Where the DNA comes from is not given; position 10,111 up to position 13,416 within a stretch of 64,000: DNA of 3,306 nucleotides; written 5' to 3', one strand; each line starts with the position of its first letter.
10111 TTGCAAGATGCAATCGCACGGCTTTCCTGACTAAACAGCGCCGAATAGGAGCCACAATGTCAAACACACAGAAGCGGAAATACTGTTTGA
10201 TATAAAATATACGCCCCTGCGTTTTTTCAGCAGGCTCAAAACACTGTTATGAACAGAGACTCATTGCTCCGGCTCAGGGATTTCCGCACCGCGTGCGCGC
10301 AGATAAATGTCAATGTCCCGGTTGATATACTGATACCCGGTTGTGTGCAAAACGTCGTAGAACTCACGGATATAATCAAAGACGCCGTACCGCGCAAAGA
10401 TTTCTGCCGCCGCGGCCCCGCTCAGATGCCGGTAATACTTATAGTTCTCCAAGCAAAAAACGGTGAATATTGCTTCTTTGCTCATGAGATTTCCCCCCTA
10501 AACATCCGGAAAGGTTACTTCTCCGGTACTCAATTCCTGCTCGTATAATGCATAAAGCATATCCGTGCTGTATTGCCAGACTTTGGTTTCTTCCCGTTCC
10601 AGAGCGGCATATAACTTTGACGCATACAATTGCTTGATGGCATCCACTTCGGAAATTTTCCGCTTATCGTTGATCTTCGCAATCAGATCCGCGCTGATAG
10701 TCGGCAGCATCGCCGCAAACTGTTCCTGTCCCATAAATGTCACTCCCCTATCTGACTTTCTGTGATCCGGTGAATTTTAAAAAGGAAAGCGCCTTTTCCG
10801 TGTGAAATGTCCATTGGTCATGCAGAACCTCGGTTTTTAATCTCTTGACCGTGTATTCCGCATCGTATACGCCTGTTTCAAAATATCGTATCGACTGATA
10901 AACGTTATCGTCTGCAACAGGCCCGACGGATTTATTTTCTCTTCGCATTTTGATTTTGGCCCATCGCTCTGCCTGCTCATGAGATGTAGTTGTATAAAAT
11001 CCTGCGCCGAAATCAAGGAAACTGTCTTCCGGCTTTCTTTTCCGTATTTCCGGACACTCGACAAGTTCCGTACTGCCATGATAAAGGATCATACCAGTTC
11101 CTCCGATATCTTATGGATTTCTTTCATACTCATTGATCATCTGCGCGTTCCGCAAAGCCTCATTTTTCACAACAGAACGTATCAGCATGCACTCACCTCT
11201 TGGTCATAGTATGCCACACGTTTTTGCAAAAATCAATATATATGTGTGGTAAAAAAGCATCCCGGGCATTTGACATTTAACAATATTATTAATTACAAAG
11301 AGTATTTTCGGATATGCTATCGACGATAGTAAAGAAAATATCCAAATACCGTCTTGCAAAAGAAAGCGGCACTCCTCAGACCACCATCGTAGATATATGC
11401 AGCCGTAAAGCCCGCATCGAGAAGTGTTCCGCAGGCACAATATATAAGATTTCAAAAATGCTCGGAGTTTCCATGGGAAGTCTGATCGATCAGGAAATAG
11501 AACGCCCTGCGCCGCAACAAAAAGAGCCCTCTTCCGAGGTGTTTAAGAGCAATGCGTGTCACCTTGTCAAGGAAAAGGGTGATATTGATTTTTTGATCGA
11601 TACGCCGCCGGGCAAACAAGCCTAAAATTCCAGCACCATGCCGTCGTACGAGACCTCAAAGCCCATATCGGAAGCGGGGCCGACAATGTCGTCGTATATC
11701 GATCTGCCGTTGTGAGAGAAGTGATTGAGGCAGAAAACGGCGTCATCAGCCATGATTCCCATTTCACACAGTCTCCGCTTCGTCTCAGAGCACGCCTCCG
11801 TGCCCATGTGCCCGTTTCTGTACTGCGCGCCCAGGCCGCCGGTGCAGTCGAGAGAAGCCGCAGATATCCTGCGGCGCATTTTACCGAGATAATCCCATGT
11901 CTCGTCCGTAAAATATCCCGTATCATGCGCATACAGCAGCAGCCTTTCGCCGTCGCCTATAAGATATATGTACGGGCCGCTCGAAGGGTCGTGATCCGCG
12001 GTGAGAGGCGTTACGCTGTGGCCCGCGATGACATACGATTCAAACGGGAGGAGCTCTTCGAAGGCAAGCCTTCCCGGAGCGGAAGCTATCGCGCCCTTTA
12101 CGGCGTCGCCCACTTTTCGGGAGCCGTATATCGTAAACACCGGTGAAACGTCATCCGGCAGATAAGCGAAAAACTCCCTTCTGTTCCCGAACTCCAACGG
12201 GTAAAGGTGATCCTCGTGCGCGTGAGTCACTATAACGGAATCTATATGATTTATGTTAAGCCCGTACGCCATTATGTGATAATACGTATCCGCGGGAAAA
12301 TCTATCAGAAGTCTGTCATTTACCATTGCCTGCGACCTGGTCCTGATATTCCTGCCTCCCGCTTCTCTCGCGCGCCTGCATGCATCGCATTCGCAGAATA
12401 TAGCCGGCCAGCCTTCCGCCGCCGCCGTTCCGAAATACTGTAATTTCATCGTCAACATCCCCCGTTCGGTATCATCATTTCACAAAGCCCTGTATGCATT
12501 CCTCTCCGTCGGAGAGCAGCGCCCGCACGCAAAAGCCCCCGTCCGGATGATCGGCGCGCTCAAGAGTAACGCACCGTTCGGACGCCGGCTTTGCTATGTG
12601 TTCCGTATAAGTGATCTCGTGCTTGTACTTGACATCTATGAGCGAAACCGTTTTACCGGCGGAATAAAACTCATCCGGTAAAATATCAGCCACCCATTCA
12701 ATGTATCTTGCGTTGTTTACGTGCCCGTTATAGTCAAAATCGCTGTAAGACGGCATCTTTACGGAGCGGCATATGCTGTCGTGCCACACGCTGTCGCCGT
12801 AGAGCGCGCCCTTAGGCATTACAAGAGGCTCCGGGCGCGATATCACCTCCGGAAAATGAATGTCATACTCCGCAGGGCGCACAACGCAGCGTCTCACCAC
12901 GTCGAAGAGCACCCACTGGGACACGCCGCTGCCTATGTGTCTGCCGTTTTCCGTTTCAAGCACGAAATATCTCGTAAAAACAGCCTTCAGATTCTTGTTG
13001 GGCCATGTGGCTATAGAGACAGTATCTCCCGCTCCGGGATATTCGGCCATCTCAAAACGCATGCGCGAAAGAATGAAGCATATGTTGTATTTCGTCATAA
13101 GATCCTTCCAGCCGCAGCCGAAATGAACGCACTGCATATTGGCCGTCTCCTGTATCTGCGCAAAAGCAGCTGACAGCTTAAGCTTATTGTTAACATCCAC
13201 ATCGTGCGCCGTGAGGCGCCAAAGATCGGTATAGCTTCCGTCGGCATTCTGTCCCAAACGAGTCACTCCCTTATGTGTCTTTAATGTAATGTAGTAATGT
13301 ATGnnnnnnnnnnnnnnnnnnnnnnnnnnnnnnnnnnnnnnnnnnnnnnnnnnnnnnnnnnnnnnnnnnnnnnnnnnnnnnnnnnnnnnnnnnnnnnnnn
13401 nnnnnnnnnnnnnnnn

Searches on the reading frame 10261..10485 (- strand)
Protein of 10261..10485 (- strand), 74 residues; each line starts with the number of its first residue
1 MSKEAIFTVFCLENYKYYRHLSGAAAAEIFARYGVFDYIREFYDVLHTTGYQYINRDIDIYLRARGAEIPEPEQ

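Call 8: search_protein_families(library=pfam, proteins=[window:10261-10485:-], max_evalue=0.01)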
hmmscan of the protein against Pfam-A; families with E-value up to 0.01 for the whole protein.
window:10261-10485:- (74 aa): 1 family
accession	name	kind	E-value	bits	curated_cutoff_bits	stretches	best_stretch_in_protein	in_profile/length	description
PF12668.12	DUF3791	-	1.3e-20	73.6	25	1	7-65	2-60/60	Protein of unknown function (DUF3791)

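Call 17: find_encoding_contigs(protein=window:10261-10482:-, flank=10000, max_places=10)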
Protein window:10261-10482:- (73 aa): no gene with exactly this product is on record in the collection.

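Call 54: list_cluster_members(proteins=[window:10264-10485:-, window:10501-10734:-, window:10751-11092:-, window:11625-12458:-, window:11625-12449:-, window:12478-13266:-, window:8754-9845:-, window:2690-2977:-, window:449-640:+, window:4852-5118:-])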
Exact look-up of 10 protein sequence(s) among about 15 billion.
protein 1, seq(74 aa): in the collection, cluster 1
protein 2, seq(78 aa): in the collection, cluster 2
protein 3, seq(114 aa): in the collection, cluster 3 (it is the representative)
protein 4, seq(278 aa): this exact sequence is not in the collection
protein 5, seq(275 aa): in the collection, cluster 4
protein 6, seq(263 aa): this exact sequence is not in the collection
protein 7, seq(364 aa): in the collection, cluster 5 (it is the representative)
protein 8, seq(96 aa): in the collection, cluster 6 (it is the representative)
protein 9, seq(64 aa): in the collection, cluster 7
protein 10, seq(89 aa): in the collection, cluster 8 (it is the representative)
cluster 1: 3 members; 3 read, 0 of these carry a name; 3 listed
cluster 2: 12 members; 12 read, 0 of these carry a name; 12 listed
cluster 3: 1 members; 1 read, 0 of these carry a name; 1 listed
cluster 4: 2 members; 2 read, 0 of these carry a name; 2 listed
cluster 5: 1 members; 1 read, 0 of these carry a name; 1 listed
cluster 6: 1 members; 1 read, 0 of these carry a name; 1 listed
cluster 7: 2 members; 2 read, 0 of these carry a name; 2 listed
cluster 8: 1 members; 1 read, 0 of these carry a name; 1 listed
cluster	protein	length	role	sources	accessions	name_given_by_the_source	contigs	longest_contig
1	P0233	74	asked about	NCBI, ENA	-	-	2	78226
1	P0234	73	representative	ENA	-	-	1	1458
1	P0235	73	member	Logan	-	-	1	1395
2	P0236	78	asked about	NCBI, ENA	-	-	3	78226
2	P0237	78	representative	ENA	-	-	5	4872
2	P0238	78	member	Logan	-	-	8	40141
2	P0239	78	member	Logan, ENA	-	-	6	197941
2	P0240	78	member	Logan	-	-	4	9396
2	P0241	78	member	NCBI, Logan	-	-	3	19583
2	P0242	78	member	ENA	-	-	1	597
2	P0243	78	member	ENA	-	-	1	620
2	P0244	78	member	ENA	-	-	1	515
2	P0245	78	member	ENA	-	-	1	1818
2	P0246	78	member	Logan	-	-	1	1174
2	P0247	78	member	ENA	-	-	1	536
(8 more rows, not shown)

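Call 55: find_encoding_contigs(protein=window:10264-10485:-, flank=10000, max_places=10)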
Protein window:10264-10485:- (74 aa): 2 contigs read that carry it; 2 places shown.
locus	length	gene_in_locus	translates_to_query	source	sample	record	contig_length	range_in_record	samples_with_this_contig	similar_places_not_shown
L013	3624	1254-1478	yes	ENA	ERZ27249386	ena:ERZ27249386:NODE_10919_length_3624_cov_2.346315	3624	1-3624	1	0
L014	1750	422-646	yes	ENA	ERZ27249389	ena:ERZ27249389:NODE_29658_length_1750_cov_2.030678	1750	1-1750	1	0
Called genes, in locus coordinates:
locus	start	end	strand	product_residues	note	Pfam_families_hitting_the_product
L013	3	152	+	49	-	?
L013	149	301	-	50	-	-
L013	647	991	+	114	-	PF13151:DUF3990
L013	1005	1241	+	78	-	-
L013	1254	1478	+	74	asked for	PF12668:DUF3791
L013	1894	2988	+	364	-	PF09397:FtsK_gamma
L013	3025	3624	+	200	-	?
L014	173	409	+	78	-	-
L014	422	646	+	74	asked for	PF12668:DUF3791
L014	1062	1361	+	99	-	-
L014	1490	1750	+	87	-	?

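Call 59: find_encoding_contigs(protein=P0239, flank=10000, max_places=6)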
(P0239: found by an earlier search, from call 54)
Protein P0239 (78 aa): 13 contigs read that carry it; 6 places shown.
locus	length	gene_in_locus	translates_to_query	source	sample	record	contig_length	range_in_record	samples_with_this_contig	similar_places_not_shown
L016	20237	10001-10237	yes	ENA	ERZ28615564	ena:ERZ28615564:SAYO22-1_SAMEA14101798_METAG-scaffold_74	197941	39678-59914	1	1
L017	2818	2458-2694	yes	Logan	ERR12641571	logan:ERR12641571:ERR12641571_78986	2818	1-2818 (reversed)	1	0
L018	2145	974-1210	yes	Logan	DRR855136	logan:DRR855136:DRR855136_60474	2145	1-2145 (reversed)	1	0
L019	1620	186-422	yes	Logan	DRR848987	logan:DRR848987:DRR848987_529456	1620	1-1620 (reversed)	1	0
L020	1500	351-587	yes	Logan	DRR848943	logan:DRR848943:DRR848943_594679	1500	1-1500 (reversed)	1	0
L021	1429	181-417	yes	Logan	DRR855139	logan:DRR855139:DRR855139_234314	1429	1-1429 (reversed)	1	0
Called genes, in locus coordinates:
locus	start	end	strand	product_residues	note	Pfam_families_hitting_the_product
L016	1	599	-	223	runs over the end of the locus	PF03692:CxxCxxCC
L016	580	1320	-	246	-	PF03692:CxxCxxCC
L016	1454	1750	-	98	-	-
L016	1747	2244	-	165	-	-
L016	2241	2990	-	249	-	-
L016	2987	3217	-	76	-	-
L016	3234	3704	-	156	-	-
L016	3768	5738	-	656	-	PF22745:Nlig-Ia, PF01653:DNA_ligase_aden, PF03120:OB_DNA_ligase, PF00533:BRCT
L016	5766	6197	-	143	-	-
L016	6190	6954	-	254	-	-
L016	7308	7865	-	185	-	PF04203:Sortase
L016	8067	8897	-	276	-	PF02899:Phage_int_SAM_1, PF13495:Phage_int_SAM_4, PF00589:Phage_integrase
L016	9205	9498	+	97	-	-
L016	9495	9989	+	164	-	PF13151:DUF3990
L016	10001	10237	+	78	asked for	-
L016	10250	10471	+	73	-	PF12668:DUF3791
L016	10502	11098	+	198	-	PF01381:HTH_3, PF13560:HTH_31 (weak)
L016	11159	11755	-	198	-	PF04203:Sortase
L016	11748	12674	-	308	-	PF17802:SpaA (faint), PF05738:Cna_B, PF16570:GramPos_pilinD3 (weak)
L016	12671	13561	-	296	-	PF04203:Sortase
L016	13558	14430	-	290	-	PF04203:Sortase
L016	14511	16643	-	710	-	PF17802:SpaA (faint)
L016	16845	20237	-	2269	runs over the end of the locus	PF13519:VWA_2 (weak), PF24547:DUF7601 (weak), PF19407:DUF5979 (weak), PF24547:DUF7601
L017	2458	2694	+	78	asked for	-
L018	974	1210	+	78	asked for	-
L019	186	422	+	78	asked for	-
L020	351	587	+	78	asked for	-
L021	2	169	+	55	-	?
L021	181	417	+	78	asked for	-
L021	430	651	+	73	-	PF12668:DUF3791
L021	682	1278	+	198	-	PF01381:HTH_3, PF13560:HTH_31 (weak)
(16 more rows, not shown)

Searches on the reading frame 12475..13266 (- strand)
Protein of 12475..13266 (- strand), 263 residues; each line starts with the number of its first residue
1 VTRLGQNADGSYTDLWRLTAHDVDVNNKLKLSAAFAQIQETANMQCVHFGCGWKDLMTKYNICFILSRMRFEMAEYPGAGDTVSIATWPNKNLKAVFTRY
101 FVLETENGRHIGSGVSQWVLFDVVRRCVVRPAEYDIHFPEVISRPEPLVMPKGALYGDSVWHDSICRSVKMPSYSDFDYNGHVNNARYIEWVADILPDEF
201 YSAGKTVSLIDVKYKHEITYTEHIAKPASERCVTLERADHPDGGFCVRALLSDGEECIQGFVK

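Call 8: search_protein_families(library=pfam, proteins=[window:12475-13266:-], max_evalue=0.01)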
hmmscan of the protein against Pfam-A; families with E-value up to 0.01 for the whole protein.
window:12475-13266:- (263 aa): 3 families
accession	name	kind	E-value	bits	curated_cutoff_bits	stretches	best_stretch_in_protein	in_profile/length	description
PF01643.23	Acyl-ACP_TE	-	1.2e-18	67.5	23.7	1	11-130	3-122/131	Acyl-ACP thioesterase N-terminal domain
PF20791.3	Acyl-ACP_TE_C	-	4.1e-13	49.8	21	1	172-225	14-66/101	Acyl-ACP thioesterase C-terminal domain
PF13279.12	4HBT_2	-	0.0014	19.5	25.5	1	175-201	4-29/122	Thioesterase-like superfamily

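Call 43: find_related_loci(query=window:12475-13263:-, collection=genome_contigs, flank=10000)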
Query window:12475-13263:- (262 aa) in genome_contigs; peptide patterns used: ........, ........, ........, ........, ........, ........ (x = any residue, [..] = any of these).
56 stretches matched a pattern; 4 encode a relative of the query (tblastn E <= 1e-3); 4 distinct loci.
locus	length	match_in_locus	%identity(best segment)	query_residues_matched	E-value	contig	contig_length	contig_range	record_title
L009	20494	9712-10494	54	3-262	3e-105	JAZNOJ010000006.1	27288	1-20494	MAG: Candidatus Egerieisoma sp. isolate T1900044652_TS20190118.MAGScoT_cleanbin_000053 SGB_1439_k141_1050907, whole geno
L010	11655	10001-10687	42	11-253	4e-60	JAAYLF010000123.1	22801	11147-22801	MAG: Clostridiaceae bacterium isolate AS15tlH2ME_177 47445_AS15, whole genome shotgun sequence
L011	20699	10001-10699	41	11-244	6e-58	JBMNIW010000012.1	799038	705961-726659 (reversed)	MAG: Clostridia bacterium isolate SBF912LR0HQ0060 contig_9706, whole genome shotgun sequence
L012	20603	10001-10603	33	11-217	9e-32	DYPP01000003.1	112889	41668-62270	MAG TPA_asm: Treponema denticola isolate SulCav_GS09_5_63_49 SulCav_GS09_5_64_length_112889_cov_30_410196, whole genome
